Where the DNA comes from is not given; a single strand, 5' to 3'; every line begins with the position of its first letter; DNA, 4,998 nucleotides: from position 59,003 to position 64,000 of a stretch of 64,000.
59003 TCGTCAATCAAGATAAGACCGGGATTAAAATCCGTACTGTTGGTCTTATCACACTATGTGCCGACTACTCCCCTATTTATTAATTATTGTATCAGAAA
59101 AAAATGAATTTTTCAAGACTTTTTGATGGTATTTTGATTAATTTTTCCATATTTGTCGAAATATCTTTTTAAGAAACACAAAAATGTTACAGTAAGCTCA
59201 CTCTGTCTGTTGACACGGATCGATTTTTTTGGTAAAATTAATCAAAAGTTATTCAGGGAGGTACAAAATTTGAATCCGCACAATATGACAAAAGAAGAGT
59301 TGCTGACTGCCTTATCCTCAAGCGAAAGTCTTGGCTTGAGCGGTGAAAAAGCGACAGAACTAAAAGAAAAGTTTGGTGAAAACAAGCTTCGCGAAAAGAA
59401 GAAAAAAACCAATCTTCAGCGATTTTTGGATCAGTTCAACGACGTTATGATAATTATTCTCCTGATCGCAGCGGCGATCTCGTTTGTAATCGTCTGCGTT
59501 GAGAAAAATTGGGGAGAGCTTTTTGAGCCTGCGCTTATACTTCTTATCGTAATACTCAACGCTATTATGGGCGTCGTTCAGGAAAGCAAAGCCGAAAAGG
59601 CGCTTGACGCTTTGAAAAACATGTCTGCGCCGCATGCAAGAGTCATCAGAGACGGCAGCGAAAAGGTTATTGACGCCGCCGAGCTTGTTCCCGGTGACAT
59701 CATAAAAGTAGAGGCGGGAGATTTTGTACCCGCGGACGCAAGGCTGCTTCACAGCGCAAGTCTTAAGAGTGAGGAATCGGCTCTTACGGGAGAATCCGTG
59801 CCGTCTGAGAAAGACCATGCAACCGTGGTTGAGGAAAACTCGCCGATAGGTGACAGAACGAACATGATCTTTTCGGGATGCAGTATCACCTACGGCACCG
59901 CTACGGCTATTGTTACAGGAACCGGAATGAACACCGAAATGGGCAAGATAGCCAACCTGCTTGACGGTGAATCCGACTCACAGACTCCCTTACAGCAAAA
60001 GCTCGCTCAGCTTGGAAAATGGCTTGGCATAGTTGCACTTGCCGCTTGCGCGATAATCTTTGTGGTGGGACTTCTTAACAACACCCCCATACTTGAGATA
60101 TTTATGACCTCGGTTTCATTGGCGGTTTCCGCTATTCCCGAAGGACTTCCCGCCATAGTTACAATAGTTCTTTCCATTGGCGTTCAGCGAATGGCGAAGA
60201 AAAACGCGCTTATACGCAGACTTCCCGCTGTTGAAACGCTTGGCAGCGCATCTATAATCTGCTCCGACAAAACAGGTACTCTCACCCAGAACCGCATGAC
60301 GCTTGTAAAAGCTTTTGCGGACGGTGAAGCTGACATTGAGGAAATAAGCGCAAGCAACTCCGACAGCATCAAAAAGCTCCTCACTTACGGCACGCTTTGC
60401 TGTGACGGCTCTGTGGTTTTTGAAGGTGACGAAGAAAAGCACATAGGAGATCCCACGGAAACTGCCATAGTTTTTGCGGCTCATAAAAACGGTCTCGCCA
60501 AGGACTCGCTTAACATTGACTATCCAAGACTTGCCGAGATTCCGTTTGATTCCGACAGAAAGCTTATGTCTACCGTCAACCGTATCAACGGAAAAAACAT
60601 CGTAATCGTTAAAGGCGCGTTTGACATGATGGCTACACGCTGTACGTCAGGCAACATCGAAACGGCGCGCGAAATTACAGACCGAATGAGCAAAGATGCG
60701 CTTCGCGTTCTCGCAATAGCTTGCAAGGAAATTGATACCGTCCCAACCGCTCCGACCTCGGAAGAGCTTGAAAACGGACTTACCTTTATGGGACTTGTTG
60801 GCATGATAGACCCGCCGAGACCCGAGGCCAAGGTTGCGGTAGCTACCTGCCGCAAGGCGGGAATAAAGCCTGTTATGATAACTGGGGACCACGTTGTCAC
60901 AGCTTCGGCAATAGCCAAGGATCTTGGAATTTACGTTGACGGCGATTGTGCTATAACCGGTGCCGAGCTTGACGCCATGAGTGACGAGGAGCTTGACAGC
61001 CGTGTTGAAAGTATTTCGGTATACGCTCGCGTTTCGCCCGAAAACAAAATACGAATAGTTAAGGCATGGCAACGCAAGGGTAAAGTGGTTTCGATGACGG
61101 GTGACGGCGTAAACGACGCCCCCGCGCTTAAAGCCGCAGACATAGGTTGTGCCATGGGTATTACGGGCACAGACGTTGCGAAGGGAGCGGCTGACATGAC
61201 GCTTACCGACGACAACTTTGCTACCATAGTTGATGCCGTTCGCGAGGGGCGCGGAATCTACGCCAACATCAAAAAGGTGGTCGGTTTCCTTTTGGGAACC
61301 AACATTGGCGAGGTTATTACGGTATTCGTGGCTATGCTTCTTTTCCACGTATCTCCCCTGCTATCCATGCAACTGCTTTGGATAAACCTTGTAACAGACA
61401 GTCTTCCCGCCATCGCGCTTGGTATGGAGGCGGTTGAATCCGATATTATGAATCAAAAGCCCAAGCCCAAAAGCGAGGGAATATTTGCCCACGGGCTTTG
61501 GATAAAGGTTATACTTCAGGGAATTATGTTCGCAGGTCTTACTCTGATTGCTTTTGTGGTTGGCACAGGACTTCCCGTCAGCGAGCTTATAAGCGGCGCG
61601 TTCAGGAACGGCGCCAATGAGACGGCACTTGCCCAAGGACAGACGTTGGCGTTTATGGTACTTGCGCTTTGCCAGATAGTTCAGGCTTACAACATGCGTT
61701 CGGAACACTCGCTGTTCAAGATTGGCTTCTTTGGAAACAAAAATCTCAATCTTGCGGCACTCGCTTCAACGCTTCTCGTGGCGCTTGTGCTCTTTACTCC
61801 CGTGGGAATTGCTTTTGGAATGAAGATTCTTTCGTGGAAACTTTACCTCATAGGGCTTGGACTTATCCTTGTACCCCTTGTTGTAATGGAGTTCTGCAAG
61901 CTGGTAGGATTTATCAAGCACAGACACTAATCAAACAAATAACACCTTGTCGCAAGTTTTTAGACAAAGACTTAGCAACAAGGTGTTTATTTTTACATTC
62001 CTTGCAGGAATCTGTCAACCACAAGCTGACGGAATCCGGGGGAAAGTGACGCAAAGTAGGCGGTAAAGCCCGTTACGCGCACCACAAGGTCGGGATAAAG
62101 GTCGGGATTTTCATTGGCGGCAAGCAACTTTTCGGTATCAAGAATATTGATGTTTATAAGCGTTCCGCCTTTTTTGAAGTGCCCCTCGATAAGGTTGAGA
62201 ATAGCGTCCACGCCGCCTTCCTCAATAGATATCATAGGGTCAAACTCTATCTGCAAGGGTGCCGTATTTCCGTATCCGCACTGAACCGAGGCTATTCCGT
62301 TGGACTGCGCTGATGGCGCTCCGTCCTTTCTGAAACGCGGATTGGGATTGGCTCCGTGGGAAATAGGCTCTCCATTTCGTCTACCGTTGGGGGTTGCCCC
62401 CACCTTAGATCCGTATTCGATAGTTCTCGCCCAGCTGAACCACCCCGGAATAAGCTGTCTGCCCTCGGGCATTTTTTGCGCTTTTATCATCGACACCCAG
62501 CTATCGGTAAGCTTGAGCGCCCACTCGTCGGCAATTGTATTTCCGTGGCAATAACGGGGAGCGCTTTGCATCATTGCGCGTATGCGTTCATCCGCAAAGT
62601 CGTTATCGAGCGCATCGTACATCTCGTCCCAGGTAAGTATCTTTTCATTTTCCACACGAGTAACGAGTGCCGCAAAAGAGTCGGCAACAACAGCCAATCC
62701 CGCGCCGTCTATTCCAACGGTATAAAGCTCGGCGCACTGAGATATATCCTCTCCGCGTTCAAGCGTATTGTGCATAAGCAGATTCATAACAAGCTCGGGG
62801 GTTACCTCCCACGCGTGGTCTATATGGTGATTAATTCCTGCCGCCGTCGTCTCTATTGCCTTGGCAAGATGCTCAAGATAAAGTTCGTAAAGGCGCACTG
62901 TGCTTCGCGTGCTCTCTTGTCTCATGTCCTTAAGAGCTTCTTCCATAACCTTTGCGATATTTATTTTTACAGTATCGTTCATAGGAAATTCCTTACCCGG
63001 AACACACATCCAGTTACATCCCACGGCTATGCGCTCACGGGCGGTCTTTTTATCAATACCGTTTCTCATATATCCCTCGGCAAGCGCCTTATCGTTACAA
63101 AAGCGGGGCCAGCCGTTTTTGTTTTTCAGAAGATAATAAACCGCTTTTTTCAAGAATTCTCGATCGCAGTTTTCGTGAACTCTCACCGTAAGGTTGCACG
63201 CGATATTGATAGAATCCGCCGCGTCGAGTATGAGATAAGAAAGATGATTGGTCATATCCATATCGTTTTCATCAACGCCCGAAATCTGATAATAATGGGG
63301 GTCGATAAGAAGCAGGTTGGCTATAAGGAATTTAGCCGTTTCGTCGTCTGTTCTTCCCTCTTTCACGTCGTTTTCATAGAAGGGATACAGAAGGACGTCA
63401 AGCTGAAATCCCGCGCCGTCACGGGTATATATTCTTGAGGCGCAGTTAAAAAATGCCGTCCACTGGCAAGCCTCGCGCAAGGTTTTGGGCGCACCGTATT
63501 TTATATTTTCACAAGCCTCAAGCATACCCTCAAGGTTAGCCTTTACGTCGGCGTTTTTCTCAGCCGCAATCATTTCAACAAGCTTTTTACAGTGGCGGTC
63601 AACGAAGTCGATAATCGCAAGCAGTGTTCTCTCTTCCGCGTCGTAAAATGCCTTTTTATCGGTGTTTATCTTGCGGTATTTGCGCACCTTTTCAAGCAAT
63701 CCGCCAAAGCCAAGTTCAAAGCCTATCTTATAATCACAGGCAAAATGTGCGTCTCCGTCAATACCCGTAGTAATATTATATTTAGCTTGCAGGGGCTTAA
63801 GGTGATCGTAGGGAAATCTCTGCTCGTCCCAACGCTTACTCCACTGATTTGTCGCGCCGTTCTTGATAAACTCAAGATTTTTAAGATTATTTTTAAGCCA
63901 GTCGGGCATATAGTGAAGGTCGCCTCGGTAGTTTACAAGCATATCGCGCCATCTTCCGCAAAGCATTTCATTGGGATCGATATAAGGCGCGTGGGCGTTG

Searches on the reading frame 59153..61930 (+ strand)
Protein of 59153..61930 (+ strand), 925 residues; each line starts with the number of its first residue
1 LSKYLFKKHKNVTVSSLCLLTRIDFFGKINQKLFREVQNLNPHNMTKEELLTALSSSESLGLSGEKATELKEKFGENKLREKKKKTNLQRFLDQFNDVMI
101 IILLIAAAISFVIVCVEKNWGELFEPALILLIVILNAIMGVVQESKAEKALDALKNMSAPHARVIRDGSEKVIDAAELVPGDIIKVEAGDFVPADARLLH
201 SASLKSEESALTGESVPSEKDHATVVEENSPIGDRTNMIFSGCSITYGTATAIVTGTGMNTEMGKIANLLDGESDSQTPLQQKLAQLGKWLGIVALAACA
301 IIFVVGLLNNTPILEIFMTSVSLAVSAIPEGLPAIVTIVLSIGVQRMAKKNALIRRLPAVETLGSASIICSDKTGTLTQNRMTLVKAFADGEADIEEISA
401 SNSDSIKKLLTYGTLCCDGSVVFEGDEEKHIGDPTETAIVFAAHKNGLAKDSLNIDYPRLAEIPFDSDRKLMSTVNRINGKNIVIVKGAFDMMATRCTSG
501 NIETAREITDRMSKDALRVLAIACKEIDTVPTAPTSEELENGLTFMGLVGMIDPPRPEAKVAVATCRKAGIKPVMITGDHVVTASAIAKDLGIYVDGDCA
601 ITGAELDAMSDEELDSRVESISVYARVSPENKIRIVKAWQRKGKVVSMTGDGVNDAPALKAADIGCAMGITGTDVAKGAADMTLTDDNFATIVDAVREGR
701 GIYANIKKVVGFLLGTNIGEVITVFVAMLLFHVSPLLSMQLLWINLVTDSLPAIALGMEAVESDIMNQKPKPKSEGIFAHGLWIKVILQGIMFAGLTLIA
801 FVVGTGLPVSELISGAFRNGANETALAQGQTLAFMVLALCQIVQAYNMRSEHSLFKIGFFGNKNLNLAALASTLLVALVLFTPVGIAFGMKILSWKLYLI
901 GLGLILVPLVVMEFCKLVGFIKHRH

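Call 10: search_protein_families(library=pfam, proteins=[window:59153-61930:+])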
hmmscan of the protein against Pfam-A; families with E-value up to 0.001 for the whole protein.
window:59153-61930:+ (925 aa): 6 families
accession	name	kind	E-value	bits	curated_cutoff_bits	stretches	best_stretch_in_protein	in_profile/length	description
PF00122.25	E1-E2_ATPase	-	1.3e-60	204.5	28.1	1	157-350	2-181/181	E1-E2 ATPase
PF00689.26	Cation_ATPase_C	-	7.9e-47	159.7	27.3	1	734-918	2-175/175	Cation transporting ATPase, C-terminus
PF13246.12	Cation_ATPase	-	5.8e-21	74.8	21.7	1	415-499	2-90/91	Cation transport ATPase (P-type)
PF00690.31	Cation_ATPase_N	-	2.8e-20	72.2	20.4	1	43-110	2-69/69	Cation transporter/ATPase, N-terminus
PF00702.32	Hydrolase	-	3.9e-19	70.3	26.4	1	368-663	3-191/191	haloacid dehalogenase-like hydrolase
PF08282.18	Hydrolase_3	-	3.6e-05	24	20.9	0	636-693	196-252/255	haloacid dehalogenase-like hydrolase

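Call 54: search_protein_families(library=ncbifam, proteins=[window:59270-61930:+], max_evalue=0.001)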
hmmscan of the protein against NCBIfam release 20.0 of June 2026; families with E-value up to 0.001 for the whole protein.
window:59270-61930:+ (886 aa): 23 families
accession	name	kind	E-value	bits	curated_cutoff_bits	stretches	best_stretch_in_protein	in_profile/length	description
TIGR01522.1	ATPase-IIA2_Ca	equivalog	9.5e-204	678.7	798.3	1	5-863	6-833/854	calcium-transporting P-type ATPase, PMR1-type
TIGR01116.1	ATPase-IIA1_Ca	equivalog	4.3e-189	630.4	703.4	1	53-877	2-795/799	calcium-translocating P-type ATPase, SERCA-type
TIGR01523.1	ATPase-IID_K-Na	equivalog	8.4e-162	540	645.05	3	354-827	417-922/997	potassium/sodium efflux P-type ATPase, fungal-type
TIGR01517.1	ATPase-IIB_Ca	equivalog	3.6e-147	492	507.05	1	8-760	41-782/882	calcium-translocating P-type ATPase, PMCA-type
TIGR01106.1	ATPase-IIC_X-K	subfamily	1.6e-141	473.2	946.1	3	1-478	15-512/997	Na,H/K antiporter P-type ATPase subunit alpha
TIGR01647.1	ATPase-IIIA_H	equivalog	9.1e-126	420.9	615.5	1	22-725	1-652/755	plasma-membrane proton-efflux P-type ATPase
TIGR01524.1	ATPase-IIIB_Mg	equivalog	2e-122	409.7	610.75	1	5-747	17-743/867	magnesium-translocating P-type ATPase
NF011702.0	PRK15122.1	subfamily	3.3e-108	362.9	975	1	8-877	36-896/907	magnesium-translocating P-type ATPase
TIGR01494.1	ATPase_P-type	subfamily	1e-101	340.8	62.3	3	90-357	2-241/478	HAD-IC family P-type ATPase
TIGR01657.1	P-ATPase-V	hypoth_equivalog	8.5e-78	262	618.25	2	14-565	131-708/1055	ATP13A2 family polyamine export P-type ATPase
TIGR01525.1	ATPase-IB_hvy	subfamily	1.7e-73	248.4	346.25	2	82-556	16-427/560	heavy metal translocating P-type ATPase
TIGR01512.1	ATPase-IB2_Cd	subfamily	1.1e-57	195.9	313.5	3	81-347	15-254/494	cadmium family heavy metal-translocating P-type ATPase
TIGR01511.1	ATPase-IB1_Cu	subfamily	1.2e-51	176.2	397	3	60-359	22-293/542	copper-translocating P-type ATPase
NF008262.1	PRK11033.1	equivalog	7.1e-49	166.9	1005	3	83-350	194-448/731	zinc/cadmium/mercury/lead-transporting ATPase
TIGR01497.1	kdpB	equivalog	1.8e-41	142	527.9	2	44-554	28-485/675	potassium-transporting ATPase subunit KdpB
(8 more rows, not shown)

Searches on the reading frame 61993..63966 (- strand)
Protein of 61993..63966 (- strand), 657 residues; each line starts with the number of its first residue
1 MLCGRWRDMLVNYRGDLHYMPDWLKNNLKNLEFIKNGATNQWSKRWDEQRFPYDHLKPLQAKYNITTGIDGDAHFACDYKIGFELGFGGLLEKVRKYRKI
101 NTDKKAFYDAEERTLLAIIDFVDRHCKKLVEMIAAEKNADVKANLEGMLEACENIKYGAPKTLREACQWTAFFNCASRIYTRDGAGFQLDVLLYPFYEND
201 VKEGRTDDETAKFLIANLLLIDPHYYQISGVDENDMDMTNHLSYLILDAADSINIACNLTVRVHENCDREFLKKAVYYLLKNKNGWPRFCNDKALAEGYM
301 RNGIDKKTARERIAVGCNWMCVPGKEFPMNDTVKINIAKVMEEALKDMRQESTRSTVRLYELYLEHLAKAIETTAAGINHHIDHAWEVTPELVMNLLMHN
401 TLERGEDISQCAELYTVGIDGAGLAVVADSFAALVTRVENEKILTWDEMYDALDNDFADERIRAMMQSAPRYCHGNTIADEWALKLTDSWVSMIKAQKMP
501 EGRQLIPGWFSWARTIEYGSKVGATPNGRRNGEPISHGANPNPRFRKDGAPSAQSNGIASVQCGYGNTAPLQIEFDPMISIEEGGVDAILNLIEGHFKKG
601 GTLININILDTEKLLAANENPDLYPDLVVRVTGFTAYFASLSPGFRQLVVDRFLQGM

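Call 10: search_protein_families(library=pfam, proteins=[window:61993-63966:-])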
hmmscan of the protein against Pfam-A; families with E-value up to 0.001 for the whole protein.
window:61993-63966:- (657 aa): 2 families
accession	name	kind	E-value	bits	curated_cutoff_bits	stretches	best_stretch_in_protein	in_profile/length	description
PF02901.20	PFL-like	-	1.1e-90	305.6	24.3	1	70-519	155-647/647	Pyruvate formate lyase-like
PF01228.26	Gly_radical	-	6.2e-13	49.6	22.2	1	537-638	3-105/106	Glycine radical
